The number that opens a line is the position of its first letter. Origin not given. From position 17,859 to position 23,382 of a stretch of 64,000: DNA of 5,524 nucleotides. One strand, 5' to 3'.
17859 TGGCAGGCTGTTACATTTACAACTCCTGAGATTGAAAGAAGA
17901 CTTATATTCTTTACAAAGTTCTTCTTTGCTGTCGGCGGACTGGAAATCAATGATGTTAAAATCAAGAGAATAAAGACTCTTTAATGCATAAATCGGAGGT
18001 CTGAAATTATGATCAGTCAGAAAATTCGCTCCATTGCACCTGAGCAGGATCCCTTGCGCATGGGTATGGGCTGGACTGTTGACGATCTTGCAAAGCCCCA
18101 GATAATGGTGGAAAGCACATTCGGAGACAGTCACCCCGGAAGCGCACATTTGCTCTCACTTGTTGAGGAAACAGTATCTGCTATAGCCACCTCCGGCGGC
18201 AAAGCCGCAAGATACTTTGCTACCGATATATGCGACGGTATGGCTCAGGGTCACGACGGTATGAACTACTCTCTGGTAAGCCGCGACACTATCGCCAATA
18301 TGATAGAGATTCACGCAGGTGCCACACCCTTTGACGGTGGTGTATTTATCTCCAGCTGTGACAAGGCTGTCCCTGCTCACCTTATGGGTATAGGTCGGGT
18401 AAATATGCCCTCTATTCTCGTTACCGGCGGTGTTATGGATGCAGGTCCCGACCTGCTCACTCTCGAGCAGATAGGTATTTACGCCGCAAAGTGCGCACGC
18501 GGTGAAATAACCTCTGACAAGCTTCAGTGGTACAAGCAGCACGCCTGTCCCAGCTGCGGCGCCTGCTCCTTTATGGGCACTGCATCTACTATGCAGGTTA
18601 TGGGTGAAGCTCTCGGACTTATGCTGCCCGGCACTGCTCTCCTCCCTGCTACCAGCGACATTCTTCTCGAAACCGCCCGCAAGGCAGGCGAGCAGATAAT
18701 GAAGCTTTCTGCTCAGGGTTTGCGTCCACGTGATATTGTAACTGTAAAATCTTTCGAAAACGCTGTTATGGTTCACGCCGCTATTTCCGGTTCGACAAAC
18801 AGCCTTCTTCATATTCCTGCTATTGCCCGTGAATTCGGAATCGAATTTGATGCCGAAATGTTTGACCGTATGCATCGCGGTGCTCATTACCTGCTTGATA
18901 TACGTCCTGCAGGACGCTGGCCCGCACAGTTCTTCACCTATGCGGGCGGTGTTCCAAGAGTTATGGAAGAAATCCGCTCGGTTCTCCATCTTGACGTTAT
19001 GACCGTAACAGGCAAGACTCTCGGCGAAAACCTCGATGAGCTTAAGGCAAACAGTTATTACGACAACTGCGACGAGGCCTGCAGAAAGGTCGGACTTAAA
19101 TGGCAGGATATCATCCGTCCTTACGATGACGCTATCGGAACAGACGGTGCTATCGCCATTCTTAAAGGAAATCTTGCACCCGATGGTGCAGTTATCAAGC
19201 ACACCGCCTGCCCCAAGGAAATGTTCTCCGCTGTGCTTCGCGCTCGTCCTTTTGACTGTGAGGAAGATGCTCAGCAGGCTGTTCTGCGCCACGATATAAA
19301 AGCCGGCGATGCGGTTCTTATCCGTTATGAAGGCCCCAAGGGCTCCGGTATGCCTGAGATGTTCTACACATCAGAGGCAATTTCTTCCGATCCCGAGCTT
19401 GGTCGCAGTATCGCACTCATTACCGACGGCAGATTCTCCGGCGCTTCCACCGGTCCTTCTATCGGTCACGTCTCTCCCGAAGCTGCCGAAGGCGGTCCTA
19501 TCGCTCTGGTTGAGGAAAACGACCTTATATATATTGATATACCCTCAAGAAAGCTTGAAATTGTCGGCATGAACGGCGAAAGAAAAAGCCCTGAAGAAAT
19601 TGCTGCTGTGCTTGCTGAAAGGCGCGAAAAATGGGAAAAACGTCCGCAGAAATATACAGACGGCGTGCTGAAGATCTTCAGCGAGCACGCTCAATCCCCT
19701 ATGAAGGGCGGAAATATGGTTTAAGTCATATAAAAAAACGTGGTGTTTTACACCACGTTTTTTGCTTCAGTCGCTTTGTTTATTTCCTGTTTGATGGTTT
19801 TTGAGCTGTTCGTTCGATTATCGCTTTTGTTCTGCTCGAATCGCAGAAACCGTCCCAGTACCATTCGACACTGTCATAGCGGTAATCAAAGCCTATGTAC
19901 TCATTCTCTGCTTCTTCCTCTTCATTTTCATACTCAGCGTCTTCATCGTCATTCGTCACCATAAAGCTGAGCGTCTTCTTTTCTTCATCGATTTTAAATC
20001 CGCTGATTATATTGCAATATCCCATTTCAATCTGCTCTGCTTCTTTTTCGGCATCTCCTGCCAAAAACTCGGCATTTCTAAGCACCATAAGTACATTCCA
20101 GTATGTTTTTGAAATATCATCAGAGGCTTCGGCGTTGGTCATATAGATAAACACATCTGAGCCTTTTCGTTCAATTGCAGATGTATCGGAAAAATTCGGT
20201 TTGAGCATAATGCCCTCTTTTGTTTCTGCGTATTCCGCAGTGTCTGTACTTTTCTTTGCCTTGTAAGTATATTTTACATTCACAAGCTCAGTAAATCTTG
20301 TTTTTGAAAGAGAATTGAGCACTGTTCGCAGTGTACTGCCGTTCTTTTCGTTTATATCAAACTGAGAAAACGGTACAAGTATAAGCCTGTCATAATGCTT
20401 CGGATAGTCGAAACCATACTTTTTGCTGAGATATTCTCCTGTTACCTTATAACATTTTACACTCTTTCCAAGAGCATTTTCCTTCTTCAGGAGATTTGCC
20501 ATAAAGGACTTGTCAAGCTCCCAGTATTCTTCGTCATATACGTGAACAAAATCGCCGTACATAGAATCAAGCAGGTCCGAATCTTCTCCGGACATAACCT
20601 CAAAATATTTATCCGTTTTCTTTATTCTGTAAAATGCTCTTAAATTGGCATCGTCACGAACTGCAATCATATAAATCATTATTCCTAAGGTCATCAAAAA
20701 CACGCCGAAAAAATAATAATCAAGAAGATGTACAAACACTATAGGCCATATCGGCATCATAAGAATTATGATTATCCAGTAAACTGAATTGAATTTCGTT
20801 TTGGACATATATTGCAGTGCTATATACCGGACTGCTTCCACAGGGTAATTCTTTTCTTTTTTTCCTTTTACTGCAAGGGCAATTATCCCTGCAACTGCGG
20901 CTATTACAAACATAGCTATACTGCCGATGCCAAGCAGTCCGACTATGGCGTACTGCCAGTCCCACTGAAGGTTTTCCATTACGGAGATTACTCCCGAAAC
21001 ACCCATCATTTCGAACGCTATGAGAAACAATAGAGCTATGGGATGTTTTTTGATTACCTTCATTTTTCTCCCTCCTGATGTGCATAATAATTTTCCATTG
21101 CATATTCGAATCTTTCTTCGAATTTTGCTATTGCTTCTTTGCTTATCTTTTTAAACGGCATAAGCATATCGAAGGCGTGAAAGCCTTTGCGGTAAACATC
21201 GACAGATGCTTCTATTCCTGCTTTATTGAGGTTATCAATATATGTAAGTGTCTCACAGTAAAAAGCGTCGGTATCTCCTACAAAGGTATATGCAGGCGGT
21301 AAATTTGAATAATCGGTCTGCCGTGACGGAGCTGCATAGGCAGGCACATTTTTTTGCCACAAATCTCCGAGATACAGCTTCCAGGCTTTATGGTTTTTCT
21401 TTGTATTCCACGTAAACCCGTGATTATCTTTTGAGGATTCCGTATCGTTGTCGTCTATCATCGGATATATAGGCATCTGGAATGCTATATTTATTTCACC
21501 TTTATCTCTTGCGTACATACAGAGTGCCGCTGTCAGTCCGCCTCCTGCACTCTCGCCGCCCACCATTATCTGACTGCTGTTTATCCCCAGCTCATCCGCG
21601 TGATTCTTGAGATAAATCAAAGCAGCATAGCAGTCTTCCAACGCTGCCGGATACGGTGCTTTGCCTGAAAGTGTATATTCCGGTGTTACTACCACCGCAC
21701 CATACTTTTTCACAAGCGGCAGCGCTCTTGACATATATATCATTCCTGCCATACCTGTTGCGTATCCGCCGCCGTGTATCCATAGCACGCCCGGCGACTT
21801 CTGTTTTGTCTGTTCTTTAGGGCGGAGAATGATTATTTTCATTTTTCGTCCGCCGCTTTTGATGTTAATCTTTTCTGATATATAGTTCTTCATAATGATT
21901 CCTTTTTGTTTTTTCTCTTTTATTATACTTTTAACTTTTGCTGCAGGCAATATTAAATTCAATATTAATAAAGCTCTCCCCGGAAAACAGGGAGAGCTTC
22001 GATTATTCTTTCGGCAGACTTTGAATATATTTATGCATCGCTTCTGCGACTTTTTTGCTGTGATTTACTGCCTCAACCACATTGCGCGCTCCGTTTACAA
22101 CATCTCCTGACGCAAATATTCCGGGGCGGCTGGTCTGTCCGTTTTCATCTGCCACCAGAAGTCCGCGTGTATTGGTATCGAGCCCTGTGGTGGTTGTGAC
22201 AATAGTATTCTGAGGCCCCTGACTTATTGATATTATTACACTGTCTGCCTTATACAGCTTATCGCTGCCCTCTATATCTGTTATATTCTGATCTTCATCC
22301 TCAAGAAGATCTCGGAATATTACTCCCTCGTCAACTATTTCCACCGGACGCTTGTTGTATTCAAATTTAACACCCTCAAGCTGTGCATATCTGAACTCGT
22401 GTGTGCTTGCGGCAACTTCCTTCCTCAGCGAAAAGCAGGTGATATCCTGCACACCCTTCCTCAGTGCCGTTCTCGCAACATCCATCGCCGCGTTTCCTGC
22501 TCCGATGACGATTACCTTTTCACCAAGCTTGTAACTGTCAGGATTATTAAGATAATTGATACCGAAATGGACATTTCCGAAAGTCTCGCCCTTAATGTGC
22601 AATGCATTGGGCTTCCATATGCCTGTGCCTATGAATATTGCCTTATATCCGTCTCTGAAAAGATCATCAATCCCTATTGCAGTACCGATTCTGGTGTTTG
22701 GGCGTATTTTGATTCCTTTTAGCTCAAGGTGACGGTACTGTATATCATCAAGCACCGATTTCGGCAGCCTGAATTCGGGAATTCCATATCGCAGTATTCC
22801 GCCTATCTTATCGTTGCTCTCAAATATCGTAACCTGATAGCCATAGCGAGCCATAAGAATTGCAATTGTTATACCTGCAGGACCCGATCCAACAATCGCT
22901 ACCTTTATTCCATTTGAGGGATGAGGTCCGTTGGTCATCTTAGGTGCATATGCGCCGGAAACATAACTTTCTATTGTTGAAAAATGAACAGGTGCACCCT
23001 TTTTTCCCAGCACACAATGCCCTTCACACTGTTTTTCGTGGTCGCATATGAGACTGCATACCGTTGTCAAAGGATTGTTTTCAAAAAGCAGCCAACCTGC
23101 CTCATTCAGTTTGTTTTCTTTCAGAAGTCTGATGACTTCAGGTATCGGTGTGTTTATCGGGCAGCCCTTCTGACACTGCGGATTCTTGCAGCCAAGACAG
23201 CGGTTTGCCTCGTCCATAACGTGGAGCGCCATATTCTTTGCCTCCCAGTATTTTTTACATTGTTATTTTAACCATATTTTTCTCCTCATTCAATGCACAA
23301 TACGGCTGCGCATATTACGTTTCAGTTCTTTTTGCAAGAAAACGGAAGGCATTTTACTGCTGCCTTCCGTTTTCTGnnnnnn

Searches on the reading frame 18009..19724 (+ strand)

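Call 14: search_protein_families(library=pfam, proteins=[window:18009-19724:+], max_evalue=0.001)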
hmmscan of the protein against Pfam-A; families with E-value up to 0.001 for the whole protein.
window:18009-19724:+ (571 aa): 2 families
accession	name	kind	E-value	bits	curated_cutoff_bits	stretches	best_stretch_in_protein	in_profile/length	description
PF00920.27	ILVD_EDD_N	-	2.7e-109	365.6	27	1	29-341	1-316/316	Dihydroxy-acid/6-phosphogluconate dehydratase N-terminal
PF24877.1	ILV_EDD_C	-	7.9e-59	198.7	27.7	1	367-567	1-190/191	Dihydroxy-acid/6-phosphogluconate dehydratase C-terminal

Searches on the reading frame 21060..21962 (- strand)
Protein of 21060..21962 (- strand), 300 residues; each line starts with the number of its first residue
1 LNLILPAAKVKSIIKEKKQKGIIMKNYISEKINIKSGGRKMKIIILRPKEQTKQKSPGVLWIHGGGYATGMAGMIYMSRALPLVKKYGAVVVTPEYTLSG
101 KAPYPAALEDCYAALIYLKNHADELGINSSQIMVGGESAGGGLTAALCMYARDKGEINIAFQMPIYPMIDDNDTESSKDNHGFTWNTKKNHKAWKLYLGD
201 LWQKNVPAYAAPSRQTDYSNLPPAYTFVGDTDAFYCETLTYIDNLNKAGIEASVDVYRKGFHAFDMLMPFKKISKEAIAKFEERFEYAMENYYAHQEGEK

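Call 14: search_protein_families(library=pfam, proteins=[window:21060-21962:-], max_evalue=0.001)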
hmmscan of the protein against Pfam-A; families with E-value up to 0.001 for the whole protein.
window:21060-21962:- (300 aa): 4 families
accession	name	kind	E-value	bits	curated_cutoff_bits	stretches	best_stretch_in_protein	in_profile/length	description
PF07859.19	Abhydrolase_3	-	5.3e-46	157.5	25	1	59-264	1-208/210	alpha/beta hydrolase fold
PF20434.5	BD-FAE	-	1.9e-22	80.3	26.8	1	48-153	6-112/215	BD-FAE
PF00135.34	COesterase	-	2.2e-11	43.8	27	1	45-156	90-209/515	Carboxylesterase family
PF10340.15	Say1_Mug180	-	0.00037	19.9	21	1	45-155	113-220/374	Steryl acetyl hydrolase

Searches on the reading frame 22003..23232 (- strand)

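Call 14: search_protein_families(library=pfam, proteins=[window:22003-23232:-], max_evalue=0.001)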
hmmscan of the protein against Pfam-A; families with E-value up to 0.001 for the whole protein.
window:22003-23232:- (409 aa): 15 families
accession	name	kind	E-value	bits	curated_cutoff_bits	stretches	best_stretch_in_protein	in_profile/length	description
PF07992.20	Pyr_redox_2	-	1.4e-31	110.4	26.1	1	110-391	2-290/291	Pyridine nucleotide-disulphide oxidoreductase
PF14691.11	Fer4_20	-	2.6e-27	95.3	25.8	1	5-92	17-105/113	Dihydroprymidine dehydrogenase domain II, 4Fe-4S cluster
PF13738.12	Pyr_redox_3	-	7.1e-13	48.9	30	1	198-376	127-305/305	Pyridine nucleotide-disulphide oxidoreductase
PF00070.33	Pyr_redox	-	3.6e-12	47.1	22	1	110-144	1-35/82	Pyridine nucleotide-disulphide oxidoreductase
PF13450.12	NAD_binding_8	-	2.1e-10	41.2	21.9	1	113-145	1-33/68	NAD(P)-binding Rossmann-like domain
PF03486.20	HI0933_like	-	3.1e-06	27.3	50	1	110-144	2-36/244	HI0933-like protein Rossmann domain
PF01266.30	DAO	-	3.4e-06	27.3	27.9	1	110-144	1-35/353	FAD dependent oxidoreductase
PF12831.13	FAD_oxidored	-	7.9e-06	25.8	27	1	111-147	2-38/416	FAD dependent oxidoreductase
PF01494.25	FAD_binding_3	-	1.9e-05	24.5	22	1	110-140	3-33/349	FAD binding domain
PF00890.30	FAD_binding_2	-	4.9e-05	23.1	20.4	0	111-145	2-36/414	FAD binding domain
PF01262.27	AlaDh_PNT_C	-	7.4e-05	22.7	23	0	239-287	30-78/214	Alanine dehydrogenase/PNT, C-terminal domain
PF01946.23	Thi4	-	7.5e-05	22.5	26.2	0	110-149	19-59/235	Thi4 family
PF02737.24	3HCDH_N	-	0.00011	22.6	22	0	110-142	1-33/180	3-hydroxyacyl-CoA dehydrogenase, NAD binding domain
PF01134.28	GIDA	-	0.00028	20.5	22.1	0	110-144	1-36/391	Glucose inhibited division protein A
PF01593.30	Amino_oxidase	-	0.00041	20.2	19.8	0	119-145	2-28/443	Flavin containing amine oxidoreductase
